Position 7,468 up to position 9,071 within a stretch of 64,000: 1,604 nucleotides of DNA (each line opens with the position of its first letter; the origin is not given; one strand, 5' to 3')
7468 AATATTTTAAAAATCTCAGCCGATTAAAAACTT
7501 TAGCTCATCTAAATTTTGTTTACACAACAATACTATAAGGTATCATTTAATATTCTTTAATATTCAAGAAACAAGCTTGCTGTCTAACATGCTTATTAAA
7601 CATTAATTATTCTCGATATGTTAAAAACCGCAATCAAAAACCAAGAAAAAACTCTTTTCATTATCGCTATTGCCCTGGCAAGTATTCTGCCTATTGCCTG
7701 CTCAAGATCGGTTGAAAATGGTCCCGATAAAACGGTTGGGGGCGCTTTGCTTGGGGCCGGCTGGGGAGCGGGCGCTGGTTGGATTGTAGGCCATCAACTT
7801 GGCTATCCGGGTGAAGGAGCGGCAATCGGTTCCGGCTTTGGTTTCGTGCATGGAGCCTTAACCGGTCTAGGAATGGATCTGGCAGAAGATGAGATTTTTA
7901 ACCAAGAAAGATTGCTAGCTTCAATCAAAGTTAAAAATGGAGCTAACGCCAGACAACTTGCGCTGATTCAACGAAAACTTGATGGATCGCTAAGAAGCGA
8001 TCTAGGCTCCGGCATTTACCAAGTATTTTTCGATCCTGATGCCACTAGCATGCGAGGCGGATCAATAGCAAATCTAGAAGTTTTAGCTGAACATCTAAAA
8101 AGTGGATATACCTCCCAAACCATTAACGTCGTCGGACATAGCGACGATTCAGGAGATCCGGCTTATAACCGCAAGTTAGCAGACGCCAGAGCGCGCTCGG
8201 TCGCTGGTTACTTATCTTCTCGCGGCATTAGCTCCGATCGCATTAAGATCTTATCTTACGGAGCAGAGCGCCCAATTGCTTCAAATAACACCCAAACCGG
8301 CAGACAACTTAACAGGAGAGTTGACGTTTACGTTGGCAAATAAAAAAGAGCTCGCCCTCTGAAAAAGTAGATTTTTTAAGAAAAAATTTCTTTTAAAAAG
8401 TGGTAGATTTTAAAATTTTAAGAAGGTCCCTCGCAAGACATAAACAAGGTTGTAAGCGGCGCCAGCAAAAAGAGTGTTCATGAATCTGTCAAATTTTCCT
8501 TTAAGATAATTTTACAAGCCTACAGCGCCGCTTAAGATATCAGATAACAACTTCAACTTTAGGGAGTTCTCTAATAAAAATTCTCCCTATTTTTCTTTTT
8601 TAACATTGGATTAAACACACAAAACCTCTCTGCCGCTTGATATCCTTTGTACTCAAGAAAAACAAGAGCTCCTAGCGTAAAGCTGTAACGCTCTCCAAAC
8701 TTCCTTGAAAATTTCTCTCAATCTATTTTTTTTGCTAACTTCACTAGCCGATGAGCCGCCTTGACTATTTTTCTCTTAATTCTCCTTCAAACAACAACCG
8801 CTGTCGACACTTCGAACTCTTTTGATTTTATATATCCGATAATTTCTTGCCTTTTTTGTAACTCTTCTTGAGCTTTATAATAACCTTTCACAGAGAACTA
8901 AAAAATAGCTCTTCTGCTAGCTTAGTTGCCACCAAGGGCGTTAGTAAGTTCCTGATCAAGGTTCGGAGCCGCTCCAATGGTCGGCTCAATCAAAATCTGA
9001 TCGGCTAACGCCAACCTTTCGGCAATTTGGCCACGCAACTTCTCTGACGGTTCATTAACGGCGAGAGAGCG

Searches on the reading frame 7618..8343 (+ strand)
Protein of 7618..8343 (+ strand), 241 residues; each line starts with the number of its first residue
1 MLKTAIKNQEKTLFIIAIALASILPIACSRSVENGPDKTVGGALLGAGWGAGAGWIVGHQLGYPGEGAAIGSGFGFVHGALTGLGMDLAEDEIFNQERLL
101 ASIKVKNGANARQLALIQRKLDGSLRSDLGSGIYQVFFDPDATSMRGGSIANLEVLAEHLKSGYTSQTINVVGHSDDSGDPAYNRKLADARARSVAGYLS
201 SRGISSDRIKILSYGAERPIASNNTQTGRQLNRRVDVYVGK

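Call 32: search_protein_families(library=pfam, proteins=[window:7618-8343:+], max_evalue=0.01)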
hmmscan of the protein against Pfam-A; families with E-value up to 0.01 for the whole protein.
window:7618-8343:+ (241 aa): 3 families
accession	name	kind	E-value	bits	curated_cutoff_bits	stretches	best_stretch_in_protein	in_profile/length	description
PF00691.25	OmpA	-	4.7e-18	65.8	27.2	1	137-233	1-98/98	OmpA family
PF13441.11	Gly-zipper_YMGG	-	6.4e-05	23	28.9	1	38-83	2-43/45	YMGG-like Gly-zipper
PF13436.11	Gly-zipper_OmpA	-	0.00029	21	27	1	40-82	1-43/44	Glycine-zipper domain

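Call 55: find_encoding_contigs(protein=window:7618-8343:+, flank=4000, max_places=10)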
Protein window:7618-8343:+ (241 aa): 4 contigs read that carry it; 1 place shown.
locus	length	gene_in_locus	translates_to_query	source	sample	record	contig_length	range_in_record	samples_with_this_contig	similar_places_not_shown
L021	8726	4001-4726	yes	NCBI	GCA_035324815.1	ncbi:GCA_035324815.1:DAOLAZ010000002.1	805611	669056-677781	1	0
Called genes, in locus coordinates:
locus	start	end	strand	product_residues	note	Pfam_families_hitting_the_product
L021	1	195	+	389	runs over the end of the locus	PF02684:LpxB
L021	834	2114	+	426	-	PF03952:Enolase_N, PF00113:Enolase_C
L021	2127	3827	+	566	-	PF20154:LNT_N, PF00795:CN_hydrolase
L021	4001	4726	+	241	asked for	PF13441:Gly-zipper_YMGG, PF00691:OmpA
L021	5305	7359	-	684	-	-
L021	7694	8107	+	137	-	-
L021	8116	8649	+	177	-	-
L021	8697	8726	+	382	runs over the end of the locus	PF00108:Thiolase_N, PF02803:Thiolase_C, PF22691:Thiolase_C_1 (faint)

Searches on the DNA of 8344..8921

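Call 76: search_rna_families(source=window, start=8344, end=8921, threshold=evalue, max_evalue=1)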
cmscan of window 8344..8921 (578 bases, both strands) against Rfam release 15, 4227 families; matches with E-value up to 1: 1.
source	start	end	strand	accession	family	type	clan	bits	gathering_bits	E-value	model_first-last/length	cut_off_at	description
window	8546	8599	-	RF00947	mir-929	Gene; miRNA;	-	18.5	56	0.29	1-74/74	no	mir-929 microRNA precursor family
